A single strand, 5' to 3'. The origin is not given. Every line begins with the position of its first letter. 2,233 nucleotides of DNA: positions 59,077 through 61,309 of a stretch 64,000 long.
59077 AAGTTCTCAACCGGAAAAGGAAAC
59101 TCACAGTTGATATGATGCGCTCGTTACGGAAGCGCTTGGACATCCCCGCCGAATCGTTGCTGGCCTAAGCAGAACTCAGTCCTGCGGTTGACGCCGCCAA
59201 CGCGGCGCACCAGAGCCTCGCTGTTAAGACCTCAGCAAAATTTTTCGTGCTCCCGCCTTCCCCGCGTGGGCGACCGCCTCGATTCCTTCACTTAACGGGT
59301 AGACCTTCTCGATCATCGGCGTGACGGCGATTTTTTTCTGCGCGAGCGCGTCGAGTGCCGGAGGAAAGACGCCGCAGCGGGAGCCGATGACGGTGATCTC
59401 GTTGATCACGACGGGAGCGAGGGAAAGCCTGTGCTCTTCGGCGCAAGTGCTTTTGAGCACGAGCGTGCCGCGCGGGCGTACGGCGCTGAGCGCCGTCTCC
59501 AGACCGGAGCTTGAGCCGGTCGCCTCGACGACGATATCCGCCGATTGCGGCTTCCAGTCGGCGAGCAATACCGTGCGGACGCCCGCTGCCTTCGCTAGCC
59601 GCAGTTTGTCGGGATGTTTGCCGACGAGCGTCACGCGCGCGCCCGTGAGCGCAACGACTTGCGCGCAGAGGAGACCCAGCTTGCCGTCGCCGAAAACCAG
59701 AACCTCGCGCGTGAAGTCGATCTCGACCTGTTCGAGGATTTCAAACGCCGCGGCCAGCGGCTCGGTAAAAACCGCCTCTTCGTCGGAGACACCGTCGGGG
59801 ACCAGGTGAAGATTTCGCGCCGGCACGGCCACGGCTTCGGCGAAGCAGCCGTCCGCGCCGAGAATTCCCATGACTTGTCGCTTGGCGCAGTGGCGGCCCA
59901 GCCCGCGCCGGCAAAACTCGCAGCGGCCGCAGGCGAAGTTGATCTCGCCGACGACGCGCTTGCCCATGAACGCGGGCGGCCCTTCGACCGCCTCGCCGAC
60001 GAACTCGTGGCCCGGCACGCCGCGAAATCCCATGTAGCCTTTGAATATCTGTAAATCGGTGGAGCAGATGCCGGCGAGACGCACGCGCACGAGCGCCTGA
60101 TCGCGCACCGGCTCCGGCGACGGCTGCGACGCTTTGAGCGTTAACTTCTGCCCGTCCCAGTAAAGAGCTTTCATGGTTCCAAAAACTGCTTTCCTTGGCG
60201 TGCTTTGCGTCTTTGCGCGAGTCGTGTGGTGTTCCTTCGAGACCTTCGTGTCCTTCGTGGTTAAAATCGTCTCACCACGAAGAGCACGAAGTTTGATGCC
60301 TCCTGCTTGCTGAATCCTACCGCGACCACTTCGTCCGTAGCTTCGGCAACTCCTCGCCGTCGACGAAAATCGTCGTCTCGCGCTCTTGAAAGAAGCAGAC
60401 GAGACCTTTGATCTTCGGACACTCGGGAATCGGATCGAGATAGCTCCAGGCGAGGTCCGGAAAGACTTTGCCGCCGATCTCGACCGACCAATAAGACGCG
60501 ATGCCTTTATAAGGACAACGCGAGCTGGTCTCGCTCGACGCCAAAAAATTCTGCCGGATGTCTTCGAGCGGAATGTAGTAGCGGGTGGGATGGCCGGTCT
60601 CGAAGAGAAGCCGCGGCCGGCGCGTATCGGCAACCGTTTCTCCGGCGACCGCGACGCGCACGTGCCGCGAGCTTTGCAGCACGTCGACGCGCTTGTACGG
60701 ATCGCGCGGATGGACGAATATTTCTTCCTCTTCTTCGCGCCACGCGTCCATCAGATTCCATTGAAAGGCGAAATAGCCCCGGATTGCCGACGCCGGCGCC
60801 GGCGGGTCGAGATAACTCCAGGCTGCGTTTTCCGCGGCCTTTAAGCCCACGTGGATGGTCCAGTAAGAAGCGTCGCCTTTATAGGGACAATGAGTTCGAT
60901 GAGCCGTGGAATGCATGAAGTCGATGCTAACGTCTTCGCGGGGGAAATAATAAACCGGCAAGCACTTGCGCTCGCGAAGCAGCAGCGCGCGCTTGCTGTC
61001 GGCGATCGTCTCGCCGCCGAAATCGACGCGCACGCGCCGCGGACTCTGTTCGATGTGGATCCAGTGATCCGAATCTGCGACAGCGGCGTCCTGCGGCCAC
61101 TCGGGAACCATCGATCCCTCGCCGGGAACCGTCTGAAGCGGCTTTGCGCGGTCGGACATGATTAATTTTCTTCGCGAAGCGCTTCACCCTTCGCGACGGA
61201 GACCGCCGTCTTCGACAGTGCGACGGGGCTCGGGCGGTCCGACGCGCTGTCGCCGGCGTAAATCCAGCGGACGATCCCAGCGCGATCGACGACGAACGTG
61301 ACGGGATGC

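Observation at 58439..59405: HigB-remnant/HigA cassette bracketed by a 97-nt perfect direct repeat of the alcohol dehydrogenase 3' end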

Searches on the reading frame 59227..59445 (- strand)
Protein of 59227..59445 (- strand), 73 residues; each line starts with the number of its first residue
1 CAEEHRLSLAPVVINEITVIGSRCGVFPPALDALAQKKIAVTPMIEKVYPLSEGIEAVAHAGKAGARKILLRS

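Call 60: find_related_loci(query=window:59227-59445:-, collection=viral_contigs, flank=8000)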
Query window:59227-59445:- (73 aa) in viral_contigs; peptide patterns used: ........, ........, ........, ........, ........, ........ (x = any residue, [..] = any of these).
12 stretches matched a pattern, but none encodes a relative of the query by tblastn (E <= 1e-3).
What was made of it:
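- No viral contig encodes this ADH fragment (call 60).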

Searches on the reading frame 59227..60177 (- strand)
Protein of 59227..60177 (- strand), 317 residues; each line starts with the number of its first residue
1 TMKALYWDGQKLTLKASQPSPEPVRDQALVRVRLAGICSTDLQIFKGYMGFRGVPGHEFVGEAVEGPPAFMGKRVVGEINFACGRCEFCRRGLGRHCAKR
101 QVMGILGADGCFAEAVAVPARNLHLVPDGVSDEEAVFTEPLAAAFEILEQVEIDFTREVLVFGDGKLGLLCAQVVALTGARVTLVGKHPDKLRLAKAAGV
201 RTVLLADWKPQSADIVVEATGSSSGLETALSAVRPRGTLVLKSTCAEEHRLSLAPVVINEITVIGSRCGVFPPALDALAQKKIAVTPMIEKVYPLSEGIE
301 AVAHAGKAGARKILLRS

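Call 7: search_protein_families(library=pfam, max_evalue=1, proteins=[window:59227-60177:-])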
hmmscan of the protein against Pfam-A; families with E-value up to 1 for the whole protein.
window:59227-60177:- (317 aa): 10 families
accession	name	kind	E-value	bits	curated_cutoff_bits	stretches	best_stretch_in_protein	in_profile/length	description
PF08240.17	ADH_N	-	2e-20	73.4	23.5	1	26-128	3-104/104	Alcohol dehydrogenase GroES-like domain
PF00107.32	ADH_zinc_N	-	4e-15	56.4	31.8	1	167-277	2-126/129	Zinc-binding dehydrogenase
PF16912.11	Glu_dehyd_C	-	2.5e-06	27.6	34.9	1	137-248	6-135/211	Glucose dehydrogenase C-terminus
PF01494.25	FAD_binding_3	-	0.0024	17.6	22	1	158-201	3-46/349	FAD binding domain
PF13241.12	NAD_binding_7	-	0.0055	17.7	22.1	1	157-240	8-89/104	Putative NAD(P)-binding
PF02737.24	3HCDH_N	-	0.016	15.5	22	1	159-197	2-40/180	3-hydroxyacyl-CoA dehydrogenase, NAD binding domain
PF13602.12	ADH_zinc_N_2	-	0.02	16.2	27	1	207-305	17-123/134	Zinc-binding dehydrogenase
PF00670.27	AdoHcyase_NAD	-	0.043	14.4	27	1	157-223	24-89/162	S-adenosyl-L-homocysteine hydrolase, NAD binding domain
PF03486.20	HI0933_like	-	0.049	13.5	50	1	158-235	2-79/244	HI0933-like protein Rossmann domain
PF01488.26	Shikimate_DH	-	0.14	12.6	24.3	1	156-224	12-87/138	Shikimate / quinate 5-dehydrogenase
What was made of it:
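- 59224..60174 (-): Chimeric MDR/zinc-dependent alcohol dehydrogenase-family gene (316 aa). ADH_N and ADH_zinc_N (call 7).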

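Call 8: find_encoding_contigs(protein=window:59227-60177:-, flank=10000, max_places=10)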
Protein window:59227-60177:- (317 aa): no gene with exactly this product is on record in the collection.

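Call 10: find_homologous_proteins(query=window:59227-60177:-, max_evalue=1e-20)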
Query window:59227-60177:- (317 aa): 8000 proteins with E <= 1e-20 among 8000 candidates; the best 120 are listed.
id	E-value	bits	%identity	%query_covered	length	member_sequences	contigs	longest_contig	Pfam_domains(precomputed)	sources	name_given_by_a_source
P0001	1.2e-204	697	100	100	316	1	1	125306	PF00107.33,PF16912.12,PF08240.18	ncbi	-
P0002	3.8e-196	669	94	100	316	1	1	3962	PF00107.33,PF16912.12,PF08240.18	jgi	-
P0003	6.0e-194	661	93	100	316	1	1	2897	PF00107.33,PF16912.12,PF08240.18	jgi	jgi:2-desacetyl-2-hydroxyethyl bacteriochlorophyllide A dehydrogenase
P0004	6.6e-194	661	94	100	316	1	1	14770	PF00107.33,PF16912.12,PF08240.18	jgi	jgi:threonine dehydrogenase-like Zn-dependent dehydrogenase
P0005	7.1e-194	661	93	100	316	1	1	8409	PF00107.33,PF16912.12,PF08240.18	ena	-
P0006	2.3e-193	659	93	100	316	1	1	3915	PF00107.33,PF16912.12,PF08240.18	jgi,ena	jgi:2-desacetyl-2-hydroxyethyl bacteriochlorophyllide A dehydrogenase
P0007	2.1e-192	656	93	100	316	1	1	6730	PF00107.33,PF16912.12,PF08240.18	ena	-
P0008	4.4e-190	649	92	100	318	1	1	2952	PF00107.33,PF16912.12,PF08240.18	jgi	jgi:threonine dehydrogenase-like Zn-dependent dehydrogenase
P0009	1.8e-187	640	91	100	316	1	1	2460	PF00107.33,PF16912.12,PF08240.18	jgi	jgi:threonine dehydrogenase-like Zn-dependent dehydrogenase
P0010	2.5e-187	640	90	100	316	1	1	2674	PF00107.33,PF16912.12,PF08240.18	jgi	-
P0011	3.5e-187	639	90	100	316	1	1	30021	PF00107.33,PF16912.12,PF08240.18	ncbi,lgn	-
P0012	1.2e-186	637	83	100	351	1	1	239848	PF00107.33,PF08240.18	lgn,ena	-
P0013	1.5e-186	637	92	99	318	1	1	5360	PF00107.33,PF08240.18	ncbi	-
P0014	1.8e-186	637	91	99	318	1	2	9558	PF00107.33,PF16912.12,PF08240.18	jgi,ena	-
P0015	4.1e-186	636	91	99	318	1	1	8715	PF00107.33,PF08240.18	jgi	jgi:threonine dehydrogenase-like Zn-dependent dehydrogenase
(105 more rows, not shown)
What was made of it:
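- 59224..60174 (-): P0001 is 100% identical and there are hundreds of 70-94% homologs in Binatia MAGs (call 10).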

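Call 13: find_encoding_contigs(protein=P0001, flank=10000, max_places=4)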
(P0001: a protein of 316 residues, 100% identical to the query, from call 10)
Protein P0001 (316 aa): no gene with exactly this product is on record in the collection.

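Call 14: find_encoding_contigs(protein=P0005, flank=10000, max_places=4)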
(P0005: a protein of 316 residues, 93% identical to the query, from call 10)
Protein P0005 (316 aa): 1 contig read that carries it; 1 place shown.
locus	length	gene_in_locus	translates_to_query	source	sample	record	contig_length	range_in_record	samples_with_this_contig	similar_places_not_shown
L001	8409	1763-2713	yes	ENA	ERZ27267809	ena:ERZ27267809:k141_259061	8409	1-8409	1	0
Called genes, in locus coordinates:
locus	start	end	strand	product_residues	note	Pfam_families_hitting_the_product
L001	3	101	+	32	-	?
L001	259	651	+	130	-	PF00578:AhpC-TSA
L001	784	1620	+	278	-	PF04248:NTP_transf_9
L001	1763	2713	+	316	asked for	PF08240:ADH_N, PF16912:Glu_dehyd_C (faint), PF00107:ADH_zinc_N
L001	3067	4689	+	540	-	-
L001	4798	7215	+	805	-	PF16261:DUF4915, PF00515:TPR_1 (weak), PF07719:TPR_2 (weak), PF13414:TPR_11, PF14559:TPR_19 (weak), PF23914:TPR_CcmH_CycH (weak), PF00515:TPR_1 (weak), PF01075:Glyco_transf_9 (weak), +8 more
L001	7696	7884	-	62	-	PF09656:PGPGW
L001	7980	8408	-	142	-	?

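Call 15: find_encoding_contigs(protein=P0012, flank=10000, max_places=4)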
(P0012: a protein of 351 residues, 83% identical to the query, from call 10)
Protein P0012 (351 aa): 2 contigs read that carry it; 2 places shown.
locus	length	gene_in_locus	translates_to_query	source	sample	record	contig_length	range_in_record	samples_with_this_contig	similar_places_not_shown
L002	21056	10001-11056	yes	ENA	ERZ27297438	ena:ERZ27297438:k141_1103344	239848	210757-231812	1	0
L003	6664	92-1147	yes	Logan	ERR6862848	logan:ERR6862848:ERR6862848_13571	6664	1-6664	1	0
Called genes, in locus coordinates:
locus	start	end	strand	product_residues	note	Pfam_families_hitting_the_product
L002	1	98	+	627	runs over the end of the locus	PF02543:Carbam_trans_N, PF16861:Carbam_trans_C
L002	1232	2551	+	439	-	PF13439:Glyco_transf_4, PF13579:Glyco_trans_4_4, PF00534:Glycos_transf_1, PF13692:Glyco_trans_1_4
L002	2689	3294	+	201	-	PF02397:Bac_transf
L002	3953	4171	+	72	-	PF10049:DUF2283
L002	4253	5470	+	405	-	PF00070:Pyr_redox (faint), PF01134:GIDA (weak), PF01266:DAO (faint), PF01494:FAD_binding_3, PF03486:HI0933_like (weak), PF05834:Lycopene_cycl (faint), PF07992:Pyr_redox_2 (faint), PF13450:NAD_binding_8 (weak)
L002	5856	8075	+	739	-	PF01315:Ald_Xan_dh_C, PF02738:MoCoBD_1, PF20256:MoCoBD_2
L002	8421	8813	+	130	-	PF00578:AhpC-TSA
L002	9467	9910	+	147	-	PF04248:NTP_transf_9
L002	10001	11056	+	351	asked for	PF08240:ADH_N, PF00107:ADH_zinc_N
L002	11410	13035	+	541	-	-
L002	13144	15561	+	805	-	PF16261:DUF4915, PF00515:TPR_1 (weak), PF07719:TPR_2 (weak), PF13414:TPR_11, PF14559:TPR_19 (weak), PF23914:TPR_CcmH_CycH (weak), PF00515:TPR_1 (weak), PF01075:Glyco_transf_9 (weak), +8 more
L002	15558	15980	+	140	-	-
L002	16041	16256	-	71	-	PF09656:PGPGW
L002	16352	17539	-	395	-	PF00270:DEAD, PF04851:ResIII (weak), PF00271:Helicase_C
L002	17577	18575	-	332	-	PF13379:NMT1_2, PF09084:NMT1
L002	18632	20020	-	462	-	PF17767:NAPRTase_N, PF04095:NAPRTase, PF17956:NAPRTase_C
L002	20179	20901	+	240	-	PF05138:PaaA_PaaC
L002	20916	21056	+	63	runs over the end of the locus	-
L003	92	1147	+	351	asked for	PF08240:ADH_N, PF00107:ADH_zinc_N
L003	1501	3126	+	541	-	-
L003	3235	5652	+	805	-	PF16261:DUF4915, PF00515:TPR_1 (weak), PF07719:TPR_2 (weak), PF13414:TPR_11, PF14559:TPR_19 (weak), PF23914:TPR_CcmH_CycH (weak), PF00515:TPR_1 (weak), PF01075:Glyco_transf_9 (weak), +8 more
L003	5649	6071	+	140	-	-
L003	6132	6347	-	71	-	PF09656:PGPGW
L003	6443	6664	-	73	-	?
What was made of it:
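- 59224..60174 (-): Synteny AhpC-DUF427-ADH is conserved (calls 14, 15).
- On Diversity-generating retroelement (template/variable repeat at a gene 3' end): No RT among the neighbours (call 15).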

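Call 26: find_related_loci(query=window:59227-60174:-, collection=genome_contigs, flank=8000)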
Query window:59227-60174:- (316 aa) in genome_contigs; peptide patterns used: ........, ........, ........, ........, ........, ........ (x = any residue, [..] = any of these).
128 stretches matched a pattern; 28 encode a relative of the query (tblastn E <= 1e-3); 28 distinct loci.
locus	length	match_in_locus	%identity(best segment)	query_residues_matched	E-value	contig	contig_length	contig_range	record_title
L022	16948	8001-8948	90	1-316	0e+0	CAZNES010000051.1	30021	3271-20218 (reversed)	MAG TPA_asm: uncultured Syntrophobacteraceae bacterium isolate SRP119689_co1_315 genome assembly, contig: NODE_1904_leng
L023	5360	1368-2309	91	1-314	0e+0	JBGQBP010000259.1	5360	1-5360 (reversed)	MAG: Candidatus Binatia bacterium isolate OBJ2_061818_110_61 k141_3026829_length_5360_cov_34.4735, whole genome shotgun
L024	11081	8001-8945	84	1-315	2e-177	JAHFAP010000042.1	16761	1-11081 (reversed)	MAG: Deltaproteobacteria bacterium isolate nzgw178 NODE_1530_length_16762_cov_5.578871, whole genome shotgun sequence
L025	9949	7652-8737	74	1-316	2e-174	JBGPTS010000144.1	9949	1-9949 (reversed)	MAG: Candidatus Binatia bacterium isolate OBJ1_062018_110_62 k141_2929632_length_9949_cov_13.0114, whole genome shotgun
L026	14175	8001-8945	81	1-315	5e-173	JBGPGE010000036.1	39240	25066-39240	MAG: Candidatus Binatia bacterium isolate OBJ_0618_7090110_5 k141_159493_length_39240_cov_44.0211, whole genome shotgun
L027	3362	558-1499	80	1-314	2e-176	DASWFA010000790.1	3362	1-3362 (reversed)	MAG TPA_asm: Candidatus Binatia bacterium isolate SMAG_U2777 k141_2831470, whole genome shotgun sequence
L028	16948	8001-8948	78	1-316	2e-166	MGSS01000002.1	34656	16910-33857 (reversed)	MAG: Deltaproteobacteria bacterium RIFCSPLOWO2_12_FULL_60_19 rifcsplowo2_12_scaffold_1061, whole genome shotgun sequence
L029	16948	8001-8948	75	1-316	2e-162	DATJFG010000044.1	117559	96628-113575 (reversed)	MAG TPA_asm: Verrucomicrobiia bacterium isolate SMAG_U15454 k141_134598, whole genome shotgun sequence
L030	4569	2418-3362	70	1-315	5e-151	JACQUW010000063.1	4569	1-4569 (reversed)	MAG: Deltaproteobacteria bacterium isolate NC_groundwater_1447_Ag_S-0.65um_55_23 S_p65_S5_coassembly_k141_749538, whole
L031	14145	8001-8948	66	1-316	6e-140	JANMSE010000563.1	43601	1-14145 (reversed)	MAG: Deltaproteobacteria bacterium isolate SOY_29_metabat_500 SOY_29_k141_2146138, whole genome shotgun sequence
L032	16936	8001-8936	68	1-312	8e-138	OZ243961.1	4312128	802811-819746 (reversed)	MAG: uncultured Candidatus Binatia bacterium isolate c3ca01ca-9b7f-48ee-8e12-6a9662520b33 genome assembly, chromosome: 1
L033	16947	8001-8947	86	1-316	2e-164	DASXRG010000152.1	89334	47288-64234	MAG TPA_asm: Candidatus Binatia bacterium isolate SMAG_U4633 k141_447880, whole genome shotgun sequence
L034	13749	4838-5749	65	1-304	6e-133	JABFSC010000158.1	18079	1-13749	MAG: Deltaproteobacteria bacterium isolate S-RSF-IL-11 seq_648, whole genome shotgun sequence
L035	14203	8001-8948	66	1-316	6e-141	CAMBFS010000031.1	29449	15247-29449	MAG: Klebsiella pneumoniae isolate TH-08apr19-175 genome assembly, contig: TH-08apr19-C4015, whole genome shotgun sequen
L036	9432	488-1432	54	1-315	2e-103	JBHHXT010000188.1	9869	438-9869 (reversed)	MAG: bacterium isolate D_1_bin.22 NODE_3241_length_9869_cov_20.079784, whole genome shotgun sequence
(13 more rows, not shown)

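Call 39: search_protein_families(library=ncbifam, max_evalue=0.01, proteins=[window:59227-60174:-])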
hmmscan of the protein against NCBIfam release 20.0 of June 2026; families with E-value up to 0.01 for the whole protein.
window:59227-60174:- (316 aa): 22 families
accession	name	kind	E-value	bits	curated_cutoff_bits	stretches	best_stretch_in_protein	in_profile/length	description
NF003808.0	PRK05396.1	equivalog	2.5e-33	115.4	380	1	15-314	16-338/341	L-threonine 3-dehydrogenase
NF007489.0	PRK10083.1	equivalog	5.3e-33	114.4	376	1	16-304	16-323/339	Zn-dependent oxidoreductase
NF041097.1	keto_inos_dh_IolM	equivalog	2.8e-30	105.3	450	1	8-314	37-387/389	scyllo-inosose 3-dehydrogenase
TIGR00692.1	tdh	equivalog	4.7e-30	104.8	458.35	1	18-296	17-320/340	L-threonine 3-dehydrogenase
NF010344.0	PRK13771.1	subfamily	1.2e-28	100.1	349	1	8-296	8-312/334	putative alcohol dehydrogenase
NF041172.1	AcrlCoa_red_Thmprot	equivalog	5.5e-27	94.6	500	1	1-298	1-315/334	acryloyl-CoA reductase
TIGR03366.1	HpnZ_proposed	hypoth_equivalog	5.1e-24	85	328.1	1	22-254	3-265/315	putative phosphonate catabolism associated alcohol dehydrogenase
TIGR03201.1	dearomat_had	equivalog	7.9e-24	84.4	338.65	2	13-203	12-215/349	6-hydroxycyclohex-1-ene-1-carbonyl-CoA dehydrogenase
NF007375.0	PRK09880.1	equivalog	2.1e-23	82.7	469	1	25-314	28-341/344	L-idonate 5-dehydrogenase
NF047908.1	AldhRedAhr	equivalog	2.7e-21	75.8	470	1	13-312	16-332/335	NADPH-dependent aldehyde reductase Ahr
TIGR02822.1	adh_fam_2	subfamily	4.3e-21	75.3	283.5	1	16-239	19-251/329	zinc-binding alcohol dehydrogenase family protein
NF006940.0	PRK09422.1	equivalog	1e-20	74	344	1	24-273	24-291/338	alcohol dehydrogenase AdhP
NF007642.0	PRK10309.1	equivalog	2.2e-20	73.2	550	1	15-314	15-344/347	galactitol-1-phosphate 5-dehydrogenase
TIGR01202.1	bchC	equivalog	2.4e-12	46.6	291.25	1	48-263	56-252/308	chlorophyll synthesis pathway protein BchC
TIGR02824.1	quinone_pig3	subfamily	4.5e-08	32.5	296.8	1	15-266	18-263/325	putative NAD(P)H quinone oxidoreductase, PIG3 family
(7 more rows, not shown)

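Call 66: search_protein_families(library=pfam, max_evalue=0.001, proteins=[L028:8973-9269:-, L028:9309-9617:-, L028:9688-10011:+, L028:10011-10418:+, L026:8951-9943:-])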
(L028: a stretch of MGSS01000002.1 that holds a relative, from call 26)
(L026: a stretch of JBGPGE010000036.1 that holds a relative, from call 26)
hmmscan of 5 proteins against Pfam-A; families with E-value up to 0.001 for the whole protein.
L028:8973-9269:- (99 aa): 3 families
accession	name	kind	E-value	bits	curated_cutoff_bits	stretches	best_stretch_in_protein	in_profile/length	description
PF01381.28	HTH_3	-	2.6e-12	47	23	1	16-68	3-55/55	Helix-turn-helix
PF13560.12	HTH_31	-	4.4e-07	30.6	27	1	19-67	11-60/64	Helix-turn-helix domain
PF20432.4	Xre-like-HTH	-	0.00022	21.9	25.8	0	17-41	18-42/63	Antitoxin Xre-like helix-turn-helix domain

L028:9309-9617:- (103 aa): 1 family
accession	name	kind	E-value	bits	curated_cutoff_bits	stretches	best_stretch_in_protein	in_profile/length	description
PF05015.19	HigB-like_toxin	-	4.6e-17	62.7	27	1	14-103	2-91/91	RelE-like toxin of type II toxin-antitoxin system HigB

L028:9688-10011:+ (108 aa): 1 family
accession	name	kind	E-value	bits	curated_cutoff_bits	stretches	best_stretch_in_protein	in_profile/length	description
PF02604.26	PhdYeFM_antitox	-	1.8e-09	37.7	29.8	1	15-75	1-57/74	Antitoxin Phd_YefM, type II toxin-antitoxin system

L028:10011-10418:+ (136 aa): 2 families
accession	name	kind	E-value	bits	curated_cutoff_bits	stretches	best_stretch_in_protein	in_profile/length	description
PF13470.12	PIN_3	-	1.5e-17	64.9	27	1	2-111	1-114/115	PIN domain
PF01850.27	PIN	-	0.00028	21.9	23.6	1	3-115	1-116/120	PIN domain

L026:8951-9943:- (331 aa): 3 families
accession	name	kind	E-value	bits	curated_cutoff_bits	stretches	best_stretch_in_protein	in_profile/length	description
PF14534.12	DUF4440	-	9.8e-15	55.4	25.2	1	196-296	6-107/107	Domain of unknown function (DUF4440)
PF12680.13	SnoaL_2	-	1.6e-11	45.1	27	1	196-297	2-102/102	SnoaL-like domain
PF13474.12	SnoaL_3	-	6.7e-06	26.9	22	1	191-296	1-111/121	SnoaL-like domain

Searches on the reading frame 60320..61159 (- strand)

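Call 7: search_protein_families(library=pfam, max_evalue=1, proteins=[window:60320-61159:-])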
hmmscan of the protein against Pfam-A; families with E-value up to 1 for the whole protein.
window:60320-61159:- (280 aa): 1 family
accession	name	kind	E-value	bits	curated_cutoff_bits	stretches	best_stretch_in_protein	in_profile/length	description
PF04248.19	NTP_transf_9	-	7.8e-67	221.6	22.1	2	167-258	1-92/93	Domain of unknown function (DUF427)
